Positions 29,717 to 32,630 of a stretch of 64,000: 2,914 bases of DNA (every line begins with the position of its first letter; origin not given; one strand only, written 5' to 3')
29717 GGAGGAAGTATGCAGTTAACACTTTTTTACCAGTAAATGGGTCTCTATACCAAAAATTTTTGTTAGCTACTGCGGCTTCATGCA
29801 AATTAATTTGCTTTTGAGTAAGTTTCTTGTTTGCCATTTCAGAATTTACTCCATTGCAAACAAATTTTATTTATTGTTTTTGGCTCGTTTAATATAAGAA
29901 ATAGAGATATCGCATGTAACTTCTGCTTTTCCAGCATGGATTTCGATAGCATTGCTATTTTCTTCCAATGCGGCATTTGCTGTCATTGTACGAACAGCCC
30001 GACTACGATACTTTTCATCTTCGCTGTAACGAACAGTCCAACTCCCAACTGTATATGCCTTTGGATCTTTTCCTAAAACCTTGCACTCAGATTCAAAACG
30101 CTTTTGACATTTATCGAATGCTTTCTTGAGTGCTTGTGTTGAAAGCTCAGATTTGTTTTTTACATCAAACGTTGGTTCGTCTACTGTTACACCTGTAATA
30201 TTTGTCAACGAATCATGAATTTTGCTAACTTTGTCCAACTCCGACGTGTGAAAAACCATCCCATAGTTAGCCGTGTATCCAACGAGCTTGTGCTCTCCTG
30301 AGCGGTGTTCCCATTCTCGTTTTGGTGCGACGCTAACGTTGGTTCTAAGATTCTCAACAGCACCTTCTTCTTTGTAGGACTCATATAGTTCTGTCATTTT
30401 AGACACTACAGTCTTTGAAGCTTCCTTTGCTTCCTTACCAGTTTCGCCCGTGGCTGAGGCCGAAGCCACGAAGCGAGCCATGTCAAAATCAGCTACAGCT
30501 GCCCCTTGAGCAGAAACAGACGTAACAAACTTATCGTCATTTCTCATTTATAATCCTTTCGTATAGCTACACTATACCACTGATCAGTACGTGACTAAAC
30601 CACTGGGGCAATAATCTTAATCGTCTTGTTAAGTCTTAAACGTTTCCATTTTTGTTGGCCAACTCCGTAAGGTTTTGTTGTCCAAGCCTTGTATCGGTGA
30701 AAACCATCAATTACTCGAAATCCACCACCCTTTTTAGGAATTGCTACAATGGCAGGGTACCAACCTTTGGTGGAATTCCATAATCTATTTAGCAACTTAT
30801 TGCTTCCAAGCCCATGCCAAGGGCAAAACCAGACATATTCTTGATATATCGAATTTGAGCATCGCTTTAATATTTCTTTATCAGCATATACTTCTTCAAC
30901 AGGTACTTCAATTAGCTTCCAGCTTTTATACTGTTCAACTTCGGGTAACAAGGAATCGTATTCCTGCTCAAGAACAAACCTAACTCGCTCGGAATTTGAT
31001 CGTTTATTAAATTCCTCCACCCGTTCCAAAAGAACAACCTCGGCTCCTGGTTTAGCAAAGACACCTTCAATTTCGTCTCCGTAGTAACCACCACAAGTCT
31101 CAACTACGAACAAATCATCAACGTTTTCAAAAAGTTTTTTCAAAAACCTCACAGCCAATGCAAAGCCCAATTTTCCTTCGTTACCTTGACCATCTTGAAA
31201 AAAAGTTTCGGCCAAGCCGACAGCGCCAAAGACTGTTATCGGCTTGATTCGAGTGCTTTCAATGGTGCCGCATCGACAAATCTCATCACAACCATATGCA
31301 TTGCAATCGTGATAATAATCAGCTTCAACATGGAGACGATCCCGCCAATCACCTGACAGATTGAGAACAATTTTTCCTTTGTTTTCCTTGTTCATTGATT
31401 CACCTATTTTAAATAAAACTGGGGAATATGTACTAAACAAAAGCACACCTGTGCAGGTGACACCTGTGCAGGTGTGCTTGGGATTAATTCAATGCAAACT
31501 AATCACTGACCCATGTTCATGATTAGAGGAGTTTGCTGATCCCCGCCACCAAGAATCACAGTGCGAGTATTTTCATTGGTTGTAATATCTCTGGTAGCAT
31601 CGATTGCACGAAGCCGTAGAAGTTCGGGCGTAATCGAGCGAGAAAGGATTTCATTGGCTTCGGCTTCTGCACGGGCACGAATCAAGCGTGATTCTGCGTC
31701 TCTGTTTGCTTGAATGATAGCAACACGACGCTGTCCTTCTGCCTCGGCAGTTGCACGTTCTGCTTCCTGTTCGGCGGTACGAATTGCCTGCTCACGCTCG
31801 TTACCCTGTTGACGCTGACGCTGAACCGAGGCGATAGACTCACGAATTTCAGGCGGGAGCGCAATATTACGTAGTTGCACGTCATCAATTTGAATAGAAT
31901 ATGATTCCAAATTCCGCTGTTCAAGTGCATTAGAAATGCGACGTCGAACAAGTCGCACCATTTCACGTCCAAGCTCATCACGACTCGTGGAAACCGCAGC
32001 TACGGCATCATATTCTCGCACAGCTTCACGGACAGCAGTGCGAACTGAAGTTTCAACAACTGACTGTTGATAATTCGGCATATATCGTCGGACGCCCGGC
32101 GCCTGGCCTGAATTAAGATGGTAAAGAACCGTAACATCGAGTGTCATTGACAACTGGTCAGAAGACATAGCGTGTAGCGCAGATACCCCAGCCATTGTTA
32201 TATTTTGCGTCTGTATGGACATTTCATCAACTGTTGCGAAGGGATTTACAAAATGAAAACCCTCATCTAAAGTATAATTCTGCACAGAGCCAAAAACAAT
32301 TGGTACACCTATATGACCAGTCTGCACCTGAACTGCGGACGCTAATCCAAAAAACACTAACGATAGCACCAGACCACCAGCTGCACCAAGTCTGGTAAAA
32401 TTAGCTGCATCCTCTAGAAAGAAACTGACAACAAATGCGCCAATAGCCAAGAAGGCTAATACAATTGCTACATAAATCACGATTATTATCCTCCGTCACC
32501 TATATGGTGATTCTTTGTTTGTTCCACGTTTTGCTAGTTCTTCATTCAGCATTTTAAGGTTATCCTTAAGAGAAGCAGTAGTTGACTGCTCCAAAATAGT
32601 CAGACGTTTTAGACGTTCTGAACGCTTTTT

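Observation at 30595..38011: Higher-GC island encoding an NAD+/ADP-ribose metabolism module (NAMPT, nucleotidyltransferase, ADP-ribosylglycohydrolase and partners)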

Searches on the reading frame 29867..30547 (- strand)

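Call 3: search_protein_families(library=pfam, proteins=[window:29867-30547:-], max_evalue=0.01)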
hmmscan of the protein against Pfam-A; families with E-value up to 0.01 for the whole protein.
window:29867-30547:- (226 aa): 1 family
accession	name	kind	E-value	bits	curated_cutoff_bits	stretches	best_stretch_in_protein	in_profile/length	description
PF04402.19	SIMPL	-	8.3e-19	69.1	25.2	1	10-218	2-205/205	Protein of unknown function (DUF541)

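Call 11: search_protein_families(library=phrogs, proteins=[window:29867-30547:-], max_evalue=0.01)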
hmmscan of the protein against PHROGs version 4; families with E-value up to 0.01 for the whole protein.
window:29867-30547:- (226 aa): 0 families

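Call 12: search_protein_families(library=ncbifam, proteins=[window:29867-30547:-], max_evalue=0.01)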
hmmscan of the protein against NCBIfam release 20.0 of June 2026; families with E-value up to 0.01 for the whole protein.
window:29867-30547:- (226 aa): 2 families
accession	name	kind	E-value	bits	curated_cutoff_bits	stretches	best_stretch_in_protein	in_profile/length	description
NF008299.0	PRK11087.1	equivalog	6.8e-11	42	249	1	14-196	37-213/238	oxidative stress defense protein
NF002241.0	PRK01146.2-5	equivalog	0.00096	19.2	128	0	103-166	34-97/100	DNA-directed RNA polymerase subunit L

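Call 66: search_protein_families(library=padloc, proteins=[window:29867-30547:-], max_evalue=0.01)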
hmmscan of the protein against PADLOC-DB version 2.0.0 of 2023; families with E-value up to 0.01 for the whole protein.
window:29867-30547:- (226 aa): 0 families

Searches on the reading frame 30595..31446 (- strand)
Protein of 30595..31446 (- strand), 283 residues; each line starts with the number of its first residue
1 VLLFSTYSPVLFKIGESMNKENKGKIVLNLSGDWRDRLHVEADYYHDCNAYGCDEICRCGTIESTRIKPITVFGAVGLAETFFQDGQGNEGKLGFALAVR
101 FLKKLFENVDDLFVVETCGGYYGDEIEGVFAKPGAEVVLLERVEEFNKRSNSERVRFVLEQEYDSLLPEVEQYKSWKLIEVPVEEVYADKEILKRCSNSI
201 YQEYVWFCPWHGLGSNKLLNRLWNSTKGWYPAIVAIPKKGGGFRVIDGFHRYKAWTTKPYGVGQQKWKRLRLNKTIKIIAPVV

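Call 3: search_protein_families(library=pfam, proteins=[window:30595-31446:-], max_evalue=0.01)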
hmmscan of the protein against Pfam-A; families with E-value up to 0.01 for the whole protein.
window:30595-31446:- (283 aa): 0 families

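Call 11: search_protein_families(library=phrogs, proteins=[window:30595-31446:-], max_evalue=0.01)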
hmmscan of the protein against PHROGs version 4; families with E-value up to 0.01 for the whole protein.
window:30595-31446:- (283 aa): 2 families
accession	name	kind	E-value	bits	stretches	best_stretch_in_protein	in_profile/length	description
phrog_1033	-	DNA, RNA and nucleotide metabolism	0.0031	18.3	1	228-255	69-96/334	ParB-like partition protein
phrog_2159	-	DNA, RNA and nucleotide metabolism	0.0089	16.4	0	226-257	93-124/365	ParB-like partition protein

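Call 12: search_protein_families(library=ncbifam, proteins=[window:30595-31446:-], max_evalue=0.01)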
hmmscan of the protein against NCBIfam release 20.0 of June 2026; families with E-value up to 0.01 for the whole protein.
window:30595-31446:- (283 aa): 0 families

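Call 66: search_protein_families(library=padloc, proteins=[window:30595-31446:-], max_evalue=0.01)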
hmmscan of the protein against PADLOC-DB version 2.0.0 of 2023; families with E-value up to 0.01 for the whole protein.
window:30595-31446:- (283 aa): 0 families

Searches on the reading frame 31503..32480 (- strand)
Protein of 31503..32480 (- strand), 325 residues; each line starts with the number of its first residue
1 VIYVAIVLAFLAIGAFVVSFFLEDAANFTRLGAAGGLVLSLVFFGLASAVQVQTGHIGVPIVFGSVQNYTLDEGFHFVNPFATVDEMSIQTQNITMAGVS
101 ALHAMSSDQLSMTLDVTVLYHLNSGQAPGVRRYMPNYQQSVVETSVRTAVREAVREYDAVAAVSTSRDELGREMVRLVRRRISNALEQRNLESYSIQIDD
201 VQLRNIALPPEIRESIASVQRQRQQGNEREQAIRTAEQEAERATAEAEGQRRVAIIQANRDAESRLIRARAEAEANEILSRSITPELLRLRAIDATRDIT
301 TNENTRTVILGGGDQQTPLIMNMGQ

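Call 3: search_protein_families(library=pfam, proteins=[window:31503-32480:-], max_evalue=0.01)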
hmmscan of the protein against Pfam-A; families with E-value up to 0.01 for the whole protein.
window:31503-32480:- (325 aa): 1 family
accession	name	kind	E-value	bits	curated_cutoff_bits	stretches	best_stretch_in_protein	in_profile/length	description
PF01145.31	Band_7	-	7.7e-29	101.4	23.6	1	51-240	2-176/176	SPFH domain / Band 7 family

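Call 11: search_protein_families(library=phrogs, proteins=[window:31503-32480:-], max_evalue=0.01)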
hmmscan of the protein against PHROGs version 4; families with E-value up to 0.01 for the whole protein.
window:31503-32480:- (325 aa): 2 families
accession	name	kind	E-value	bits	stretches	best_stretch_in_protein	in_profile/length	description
phrog_200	-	other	6.2e-53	181.3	1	2-320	47-357/379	lipoprotein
phrog_14769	-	unknown function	0.0079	17.3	0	122-154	29-62/77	-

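Call 12: search_protein_families(library=ncbifam, proteins=[window:31503-32480:-], max_evalue=0.01)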
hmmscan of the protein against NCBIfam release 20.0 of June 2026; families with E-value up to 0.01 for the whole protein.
window:31503-32480:- (325 aa): 3 families
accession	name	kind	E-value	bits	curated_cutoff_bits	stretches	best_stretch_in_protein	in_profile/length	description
TIGR01933.1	hflK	equivalog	3e-08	33.4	159.4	1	58-292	10-230/261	FtsH protease activity modulator HflK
TIGR01932.1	hflC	equivalog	4.1e-05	22.6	134.4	1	176-283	174-278/318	protease modulator HflC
NF008259.0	PRK11029.1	equivalog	0.00035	19.6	427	1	144-282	149-286/334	protease modulator HflC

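Call 66: search_protein_families(library=padloc, proteins=[window:31503-32480:-], max_evalue=0.01)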
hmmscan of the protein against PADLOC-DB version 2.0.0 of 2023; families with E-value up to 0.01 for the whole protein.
window:31503-32480:- (325 aa): 0 families
